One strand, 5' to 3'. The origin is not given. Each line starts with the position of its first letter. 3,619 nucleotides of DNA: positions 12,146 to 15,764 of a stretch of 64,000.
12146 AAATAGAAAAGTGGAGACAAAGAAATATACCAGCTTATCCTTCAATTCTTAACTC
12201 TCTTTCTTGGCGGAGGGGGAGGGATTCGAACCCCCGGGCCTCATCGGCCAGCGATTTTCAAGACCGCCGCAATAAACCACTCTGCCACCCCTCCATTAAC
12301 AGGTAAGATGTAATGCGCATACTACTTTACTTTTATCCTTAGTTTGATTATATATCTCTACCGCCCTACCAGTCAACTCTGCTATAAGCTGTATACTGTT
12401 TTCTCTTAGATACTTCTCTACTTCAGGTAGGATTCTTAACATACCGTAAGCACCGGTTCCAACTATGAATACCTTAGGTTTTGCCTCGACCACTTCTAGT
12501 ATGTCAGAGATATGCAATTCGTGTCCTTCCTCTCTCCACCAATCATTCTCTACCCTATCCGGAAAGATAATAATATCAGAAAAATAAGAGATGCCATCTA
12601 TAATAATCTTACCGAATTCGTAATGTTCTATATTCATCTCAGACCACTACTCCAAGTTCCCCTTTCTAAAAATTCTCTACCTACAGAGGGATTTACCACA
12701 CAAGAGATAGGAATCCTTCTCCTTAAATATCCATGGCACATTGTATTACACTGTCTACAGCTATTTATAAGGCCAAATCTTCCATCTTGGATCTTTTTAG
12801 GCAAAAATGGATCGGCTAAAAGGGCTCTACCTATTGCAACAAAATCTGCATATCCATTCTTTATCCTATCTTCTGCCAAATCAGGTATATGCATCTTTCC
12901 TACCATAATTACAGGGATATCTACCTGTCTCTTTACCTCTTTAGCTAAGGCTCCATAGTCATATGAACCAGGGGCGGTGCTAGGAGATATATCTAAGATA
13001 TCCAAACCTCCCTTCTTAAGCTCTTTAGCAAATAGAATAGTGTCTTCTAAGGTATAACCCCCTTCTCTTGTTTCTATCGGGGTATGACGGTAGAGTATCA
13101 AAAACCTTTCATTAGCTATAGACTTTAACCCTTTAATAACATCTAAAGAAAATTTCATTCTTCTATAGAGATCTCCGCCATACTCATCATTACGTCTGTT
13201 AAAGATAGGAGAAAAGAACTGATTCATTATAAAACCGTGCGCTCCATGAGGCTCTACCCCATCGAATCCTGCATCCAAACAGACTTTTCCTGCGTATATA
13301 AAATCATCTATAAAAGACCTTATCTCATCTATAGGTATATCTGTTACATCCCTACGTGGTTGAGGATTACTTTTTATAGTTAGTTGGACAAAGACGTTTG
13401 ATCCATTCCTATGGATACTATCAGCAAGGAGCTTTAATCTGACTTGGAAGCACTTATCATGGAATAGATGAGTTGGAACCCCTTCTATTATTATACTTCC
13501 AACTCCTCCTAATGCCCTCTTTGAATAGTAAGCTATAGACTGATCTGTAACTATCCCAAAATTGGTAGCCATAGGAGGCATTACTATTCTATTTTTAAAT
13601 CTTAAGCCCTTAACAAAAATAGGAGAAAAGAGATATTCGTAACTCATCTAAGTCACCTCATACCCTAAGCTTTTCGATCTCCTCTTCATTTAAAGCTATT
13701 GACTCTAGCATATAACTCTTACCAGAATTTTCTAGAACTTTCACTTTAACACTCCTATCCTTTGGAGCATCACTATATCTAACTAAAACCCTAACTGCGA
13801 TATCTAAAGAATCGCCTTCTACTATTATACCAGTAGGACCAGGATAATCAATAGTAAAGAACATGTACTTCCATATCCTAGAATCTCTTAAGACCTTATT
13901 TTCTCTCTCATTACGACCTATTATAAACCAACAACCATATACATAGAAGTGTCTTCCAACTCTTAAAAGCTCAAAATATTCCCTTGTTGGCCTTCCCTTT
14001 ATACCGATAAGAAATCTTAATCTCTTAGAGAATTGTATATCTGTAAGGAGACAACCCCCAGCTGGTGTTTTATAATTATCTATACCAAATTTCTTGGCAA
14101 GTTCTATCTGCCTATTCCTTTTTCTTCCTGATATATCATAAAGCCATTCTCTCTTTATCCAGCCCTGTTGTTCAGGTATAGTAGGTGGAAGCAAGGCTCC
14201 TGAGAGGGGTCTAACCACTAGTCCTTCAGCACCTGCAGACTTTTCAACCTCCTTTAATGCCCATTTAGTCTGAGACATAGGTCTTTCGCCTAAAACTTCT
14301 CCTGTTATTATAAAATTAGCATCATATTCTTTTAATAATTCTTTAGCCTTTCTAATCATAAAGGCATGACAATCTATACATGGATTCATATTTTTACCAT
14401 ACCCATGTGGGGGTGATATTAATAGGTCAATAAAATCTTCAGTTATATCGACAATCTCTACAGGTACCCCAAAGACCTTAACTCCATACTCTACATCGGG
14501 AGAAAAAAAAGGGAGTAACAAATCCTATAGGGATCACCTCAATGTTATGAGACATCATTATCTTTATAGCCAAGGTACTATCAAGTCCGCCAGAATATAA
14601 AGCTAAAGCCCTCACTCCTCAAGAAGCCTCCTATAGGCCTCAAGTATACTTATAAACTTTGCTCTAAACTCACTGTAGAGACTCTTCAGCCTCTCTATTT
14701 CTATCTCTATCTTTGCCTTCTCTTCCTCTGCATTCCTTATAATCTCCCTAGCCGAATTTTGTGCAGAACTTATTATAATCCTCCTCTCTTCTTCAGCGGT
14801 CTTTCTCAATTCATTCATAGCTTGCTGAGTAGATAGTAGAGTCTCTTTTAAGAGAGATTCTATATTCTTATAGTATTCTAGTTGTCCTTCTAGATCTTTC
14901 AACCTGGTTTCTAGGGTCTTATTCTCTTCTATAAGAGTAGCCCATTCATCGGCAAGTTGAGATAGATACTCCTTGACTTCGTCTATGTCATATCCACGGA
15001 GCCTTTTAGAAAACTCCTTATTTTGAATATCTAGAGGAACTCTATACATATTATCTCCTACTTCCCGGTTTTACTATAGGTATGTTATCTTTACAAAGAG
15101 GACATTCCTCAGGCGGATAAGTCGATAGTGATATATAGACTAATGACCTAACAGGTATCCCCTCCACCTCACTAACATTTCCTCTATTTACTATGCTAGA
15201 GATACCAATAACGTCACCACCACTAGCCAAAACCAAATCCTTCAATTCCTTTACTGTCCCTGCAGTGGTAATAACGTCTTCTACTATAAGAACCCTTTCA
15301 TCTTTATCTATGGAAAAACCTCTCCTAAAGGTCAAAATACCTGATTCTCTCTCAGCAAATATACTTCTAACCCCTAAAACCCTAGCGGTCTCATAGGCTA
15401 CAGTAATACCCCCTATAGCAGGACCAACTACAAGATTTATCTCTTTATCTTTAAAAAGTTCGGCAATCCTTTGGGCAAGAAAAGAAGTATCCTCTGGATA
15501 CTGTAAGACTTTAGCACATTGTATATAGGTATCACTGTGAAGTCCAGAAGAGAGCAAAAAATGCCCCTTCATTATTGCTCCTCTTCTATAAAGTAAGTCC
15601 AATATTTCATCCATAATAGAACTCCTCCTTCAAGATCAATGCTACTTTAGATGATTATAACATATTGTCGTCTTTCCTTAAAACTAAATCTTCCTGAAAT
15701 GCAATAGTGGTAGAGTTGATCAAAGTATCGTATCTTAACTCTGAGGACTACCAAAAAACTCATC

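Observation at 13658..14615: PP-loop ATPase gene frameshifted at an 8-nt homopolymer and translationally coupled to divIVA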

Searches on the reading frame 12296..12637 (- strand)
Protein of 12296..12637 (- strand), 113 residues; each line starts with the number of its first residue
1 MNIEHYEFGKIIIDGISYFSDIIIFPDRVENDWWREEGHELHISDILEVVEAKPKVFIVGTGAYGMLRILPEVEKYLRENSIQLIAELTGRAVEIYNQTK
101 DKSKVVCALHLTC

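Call 4: search_protein_families(library=pfam, proteins=[window:12296-12637:-], max_evalue=0.01)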
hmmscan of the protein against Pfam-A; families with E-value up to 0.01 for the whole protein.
window:12296-12637:- (113 aa): 1 family
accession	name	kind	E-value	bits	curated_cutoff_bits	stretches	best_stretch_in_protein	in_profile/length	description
PF04430.19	DUF498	-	2.2e-20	73.1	33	1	3-110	1-109/109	Protein of unknown function (DUF498/DUF598)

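Call 5: search_protein_families(library=ncbifam, proteins=[window:12296-12637:-], max_evalue=0.01)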
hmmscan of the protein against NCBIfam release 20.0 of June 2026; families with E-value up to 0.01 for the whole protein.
window:12296-12637:- (113 aa): 0 families

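Call 35: find_encoding_contigs(protein=window:12296-12637:-, flank=4000, max_places=6)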
Protein window:12296-12637:- (113 aa): 2 contigs read that carry it; 2 places shown.
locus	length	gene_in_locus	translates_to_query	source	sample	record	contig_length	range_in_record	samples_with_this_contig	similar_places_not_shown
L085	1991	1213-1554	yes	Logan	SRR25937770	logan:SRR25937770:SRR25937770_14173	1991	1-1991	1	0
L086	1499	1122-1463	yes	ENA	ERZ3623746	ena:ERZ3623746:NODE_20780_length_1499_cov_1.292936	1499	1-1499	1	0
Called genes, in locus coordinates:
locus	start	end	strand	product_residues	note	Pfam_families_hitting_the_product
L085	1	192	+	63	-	?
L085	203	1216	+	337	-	PF00724:Oxidored_FMN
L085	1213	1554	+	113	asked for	PF04430:DUF498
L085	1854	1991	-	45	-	?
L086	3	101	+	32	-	?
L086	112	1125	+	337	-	PF00724:Oxidored_FMN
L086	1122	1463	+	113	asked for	PF04430:DUF498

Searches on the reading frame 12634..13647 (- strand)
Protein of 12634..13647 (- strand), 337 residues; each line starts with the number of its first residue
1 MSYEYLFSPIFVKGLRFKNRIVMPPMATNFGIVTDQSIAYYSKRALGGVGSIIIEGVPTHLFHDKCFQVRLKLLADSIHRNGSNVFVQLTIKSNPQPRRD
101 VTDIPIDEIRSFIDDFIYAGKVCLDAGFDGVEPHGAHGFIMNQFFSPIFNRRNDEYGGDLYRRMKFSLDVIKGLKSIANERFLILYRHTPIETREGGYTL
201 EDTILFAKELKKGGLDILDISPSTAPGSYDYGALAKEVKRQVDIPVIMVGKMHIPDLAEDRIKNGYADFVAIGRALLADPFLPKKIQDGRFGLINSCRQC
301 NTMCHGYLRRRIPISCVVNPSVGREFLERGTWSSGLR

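Call 4: search_protein_families(library=pfam, proteins=[window:12634-13647:-], max_evalue=0.01)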
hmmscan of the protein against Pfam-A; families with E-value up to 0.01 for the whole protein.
window:12634-13647:- (337 aa): 1 family
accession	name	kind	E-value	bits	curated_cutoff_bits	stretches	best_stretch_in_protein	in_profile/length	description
PF00724.26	Oxidored_FMN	-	1.7e-49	169.4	27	2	106-290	144-339/342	NADH:flavin oxidoreductase / NADH oxidase family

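Call 5: search_protein_families(library=ncbifam, proteins=[window:12634-13647:-], max_evalue=0.01)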
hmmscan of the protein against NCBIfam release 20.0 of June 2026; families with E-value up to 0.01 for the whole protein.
window:12634-13647:- (337 aa): 9 families
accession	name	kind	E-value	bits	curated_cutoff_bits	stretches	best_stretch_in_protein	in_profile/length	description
NF041087.1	bile_acid_BaiCD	equivalog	1.1e-58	198.9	825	1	3-325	1-369/642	bile acid Fe-S flavoenzyme BaiCD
TIGR03997.1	mycofact_OYE_2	equivalog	1.2e-57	195.7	793.15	2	107-331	135-372/645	mycofactocin system FadH/OYE family oxidoreductase 2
NF045599.1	bili_reduct_long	exception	2.3e-51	174.8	750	2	101-325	129-370/641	bilirubin reductase, long form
NF045592.1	bili_reduct_N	equivalog_domain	5.5e-50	170.5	425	2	99-319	127-363/363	bilirubin reductase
NF010047.0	PRK13523.1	equivalog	9.6e-46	156.3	431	2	103-286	133-320/339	NADPH dehydrogenase NamA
NF006101.0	PRK08255.1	equivalog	1.6e-36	125.7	1078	2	99-280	539-724/768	bifunctional salicylyl-CoA 5-hydroxylase/oxidoreductase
NF007899.0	PRK10605.1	subfamily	1.9e-28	99.8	403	1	104-288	152-339/365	N-ethylmaleimide reductase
TIGR03996.1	mycofact_OYE_1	hypoth_equivalog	9.9e-21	73.9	627.9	2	107-329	133-363/633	mycofactocin system FadH/OYE family oxidoreductase 1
TIGR00737.1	nifR3_yhdG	equivalog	4.5e-06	26.1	293.3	1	222-288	168-237/319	tRNA dihydrouridine synthase DusB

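Call 39: find_encoding_contigs(protein=window:12634-13647:-, flank=3000, max_places=10)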
Protein window:12634-13647:- (337 aa): no gene with exactly this product is on record in the collection.

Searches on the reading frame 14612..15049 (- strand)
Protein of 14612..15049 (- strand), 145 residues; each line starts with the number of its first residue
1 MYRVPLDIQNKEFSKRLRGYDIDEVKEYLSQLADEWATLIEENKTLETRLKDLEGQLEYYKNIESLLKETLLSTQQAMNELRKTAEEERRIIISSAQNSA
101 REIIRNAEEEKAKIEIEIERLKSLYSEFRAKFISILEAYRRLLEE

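Call 4: search_protein_families(library=pfam, proteins=[window:14612-15049:-], max_evalue=0.01)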
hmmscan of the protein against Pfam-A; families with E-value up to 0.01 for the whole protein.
window:14612-15049:- (145 aa): 6 families
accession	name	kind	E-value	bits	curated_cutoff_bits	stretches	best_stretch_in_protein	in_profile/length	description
PF05103.18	DivIVA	-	3.4e-37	127.8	28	1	5-132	3-130/131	DivIVA protein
PF25014.1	NET2A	-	0.00026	21.4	33.1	1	16-83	157-223/235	NET2A-like domain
PF19443.4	DAHL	-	0.0011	19.2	38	1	36-138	65-171/221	DAHL domain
PF04576.20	Zein-binding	-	0.0012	19.5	23.1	1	67-127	3-62/92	Zein-binding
PF05227.19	CHASE3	-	0.0046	17.3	28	0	16-101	28-114/138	CHASE3 domain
PF00170.26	bZIP_1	-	0.0062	17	27.6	1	26-62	25-61/64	bZIP transcription factor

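Call 5: search_protein_families(library=ncbifam, proteins=[window:14612-15049:-], max_evalue=0.01)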
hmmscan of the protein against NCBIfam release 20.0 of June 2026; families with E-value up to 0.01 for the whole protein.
window:14612-15049:- (145 aa): 12 families
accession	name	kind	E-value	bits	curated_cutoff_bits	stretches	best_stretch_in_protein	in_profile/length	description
TIGR03544.1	DivI1A_domain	domain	3.8e-12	45.6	22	1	5-35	3-33/34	DivIVA domain-containing protein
NF050102.1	DivIVA_Wag31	equivalog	1.1e-09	38.5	260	1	4-80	4-83/256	DivIVA-like cell division protein Wag31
NF045995.1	MAG0865_DivIVA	hypoth_equivalog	8.5e-07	29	55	1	8-69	8-67/69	MAG0865 family DivIVA-related protein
NF010725.0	PRK14127.1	equivalog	2e-06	28.2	91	1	5-83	10-94/111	cell division regulator GpsB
NF002170.0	PRK01005.1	equivalog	0.00094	19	280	1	52-112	3-63/208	V-type ATP synthase subunit E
TIGR04523.1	Mplasa_alph_rch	subfamily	0.0017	16.4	270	1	8-139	351-477/745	helix-rich protein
NF041751.2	sbcc_Staph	equivalog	0.0037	15.3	920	1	8-129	642-762/1007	exonuclease subunit SbcC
NF002424.0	PRK01558.1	equivalog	0.0038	16.8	241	1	61-143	7-87/203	V-type ATP synthase subunit E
TIGR01069.2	mutS2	equivalog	0.0066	14.8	400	1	34-115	520-601/790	endonuclease MutS2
TIGR02680.1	TIGR02680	hypoth_equivalog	0.007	14.2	462.85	1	22-130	278-386/1356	TIGR02680 family protein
NF047388.1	SA1320_fam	subfamily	0.0084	14.6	230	1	10-145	463-578/644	SA1320 family protein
NF005198.1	PRK06669.1-3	equivalog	0.0089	15.2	200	0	53-117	29-126/299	flagellar assembly protein FliH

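Call 13: list_cluster_members(proteins=[P0002, window:14481-14615:-, window:14612-15049:-])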
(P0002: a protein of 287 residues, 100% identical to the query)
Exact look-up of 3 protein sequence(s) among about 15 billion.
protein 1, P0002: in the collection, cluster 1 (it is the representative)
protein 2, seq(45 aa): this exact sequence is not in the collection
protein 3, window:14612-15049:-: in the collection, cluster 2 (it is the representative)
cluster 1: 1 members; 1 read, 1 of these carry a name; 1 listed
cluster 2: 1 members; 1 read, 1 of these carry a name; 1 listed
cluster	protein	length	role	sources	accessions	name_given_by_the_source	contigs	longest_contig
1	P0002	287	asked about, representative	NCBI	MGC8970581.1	MAG: tRNA 4-thiouridine(8) synthase ThiI [bacterium]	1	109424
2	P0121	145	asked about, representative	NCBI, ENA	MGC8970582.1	MAG: DivIVA domain-containing protein [bacterium]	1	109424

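Call 34: find_encoding_contigs(protein=window:14612-15049:-, flank=3000, max_places=6)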
Protein window:14612-15049:- (145 aa): 1 contig read that carries it; 1 place shown.
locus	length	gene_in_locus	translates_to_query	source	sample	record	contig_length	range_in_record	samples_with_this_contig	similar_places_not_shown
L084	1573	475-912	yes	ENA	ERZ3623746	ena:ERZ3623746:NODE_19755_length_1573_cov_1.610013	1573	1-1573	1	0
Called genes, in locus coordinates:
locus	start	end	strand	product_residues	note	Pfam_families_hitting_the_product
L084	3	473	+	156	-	?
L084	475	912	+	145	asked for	PF05103:DivIVA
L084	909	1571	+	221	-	?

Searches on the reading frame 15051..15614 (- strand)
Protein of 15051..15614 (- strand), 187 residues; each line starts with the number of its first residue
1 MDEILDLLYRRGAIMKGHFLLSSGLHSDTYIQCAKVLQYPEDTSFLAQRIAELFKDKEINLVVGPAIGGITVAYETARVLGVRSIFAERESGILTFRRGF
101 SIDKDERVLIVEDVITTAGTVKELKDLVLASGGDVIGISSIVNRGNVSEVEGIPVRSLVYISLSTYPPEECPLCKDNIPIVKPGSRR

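Call 4: search_protein_families(library=pfam, proteins=[window:15051-15614:-], max_evalue=0.01)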
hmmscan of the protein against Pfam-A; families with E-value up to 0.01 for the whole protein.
window:15051-15614:- (187 aa): 1 family
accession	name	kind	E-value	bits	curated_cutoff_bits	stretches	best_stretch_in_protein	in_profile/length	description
PF00156.33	Pribosyltran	-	3.1e-10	40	26.3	1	46-145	19-127/158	Phosphoribosyl transferase domain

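Call 5: search_protein_families(library=ncbifam, proteins=[window:15051-15614:-], max_evalue=0.01)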
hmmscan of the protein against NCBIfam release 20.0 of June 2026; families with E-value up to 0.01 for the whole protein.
window:15051-15614:- (187 aa): 26 families (the best 25 are shown)
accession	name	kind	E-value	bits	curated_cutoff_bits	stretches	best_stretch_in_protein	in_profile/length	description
TIGR01367.1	pyrE_Therm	equivalog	7.2e-60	201.8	150.25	1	4-186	2-187/187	orotate phosphoribosyltransferase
TIGR00336.1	pyrE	equivalog_domain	1.6e-17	63.8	106.8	1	8-162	3-166/173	orotate phosphoribosyltransferase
NF006328.0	PRK08558.1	equivalog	4.3e-14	52.7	184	1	27-159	80-235/238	adenine phosphoribosyltransferase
NF002620.0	PRK02277.1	subfamily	1.3e-13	51.1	115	1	27-162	53-198/201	orotate phosphoribosyltransferase-like protein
TIGR01743.1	purR_Bsub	equivalog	1.4e-11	43.9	258.7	2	29-92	99-162/268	pur operon repressor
NF002633.0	PRK02304.1-2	equivalog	1.7e-10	40.9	224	1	101-148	107-154/172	adenine phosphoribosyltransferase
TIGR01090.1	apt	equivalog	3.8e-09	36.9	185.85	1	101-144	105-148/169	adenine phosphoribosyltransferase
NF045507.1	transregGfcR_Halo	equivalog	1.4e-08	34.5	300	1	94-161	142-209/215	transcriptional regulator GfcR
NF002636.0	PRK02304.1-5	equivalog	2.4e-08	33.7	125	1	101-148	113-160/176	adenine phosphoribosyltransferase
NF006671.0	PRK09219.1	equivalog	3.3e-08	33.3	177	1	102-159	114-176/192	xanthine phosphoribosyltransferase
NF005592.0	PRK07322.1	subfamily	9.5e-08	31.6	143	1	104-151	119-166/180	adenine phosphoribosyltransferase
NF009211.0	PRK12560.1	equivalog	4e-07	30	188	1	101-163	110-178/187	adenine phosphoribosyltransferase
NF040646.1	HPT_Archaea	equivalog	9.1e-07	28.6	200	1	101-163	110-176/184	hypoxanthine/guanine phosphoribosyltransferase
NF002635.0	PRK02304.1-4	subfamily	3.4e-06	26.7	146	1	102-163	112-176/188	adenine phosphoribosyltransferase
TIGR01744.1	XPRTase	equivalog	7.2e-06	25.8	164.45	0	104-144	116-156/191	xanthine phosphoribosyltransferase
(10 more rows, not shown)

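Call 40: find_encoding_contigs(protein=window:15051-15614:-, flank=3000, max_places=10)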
Protein window:15051-15614:- (187 aa): no gene with exactly this product is on record in the collection.
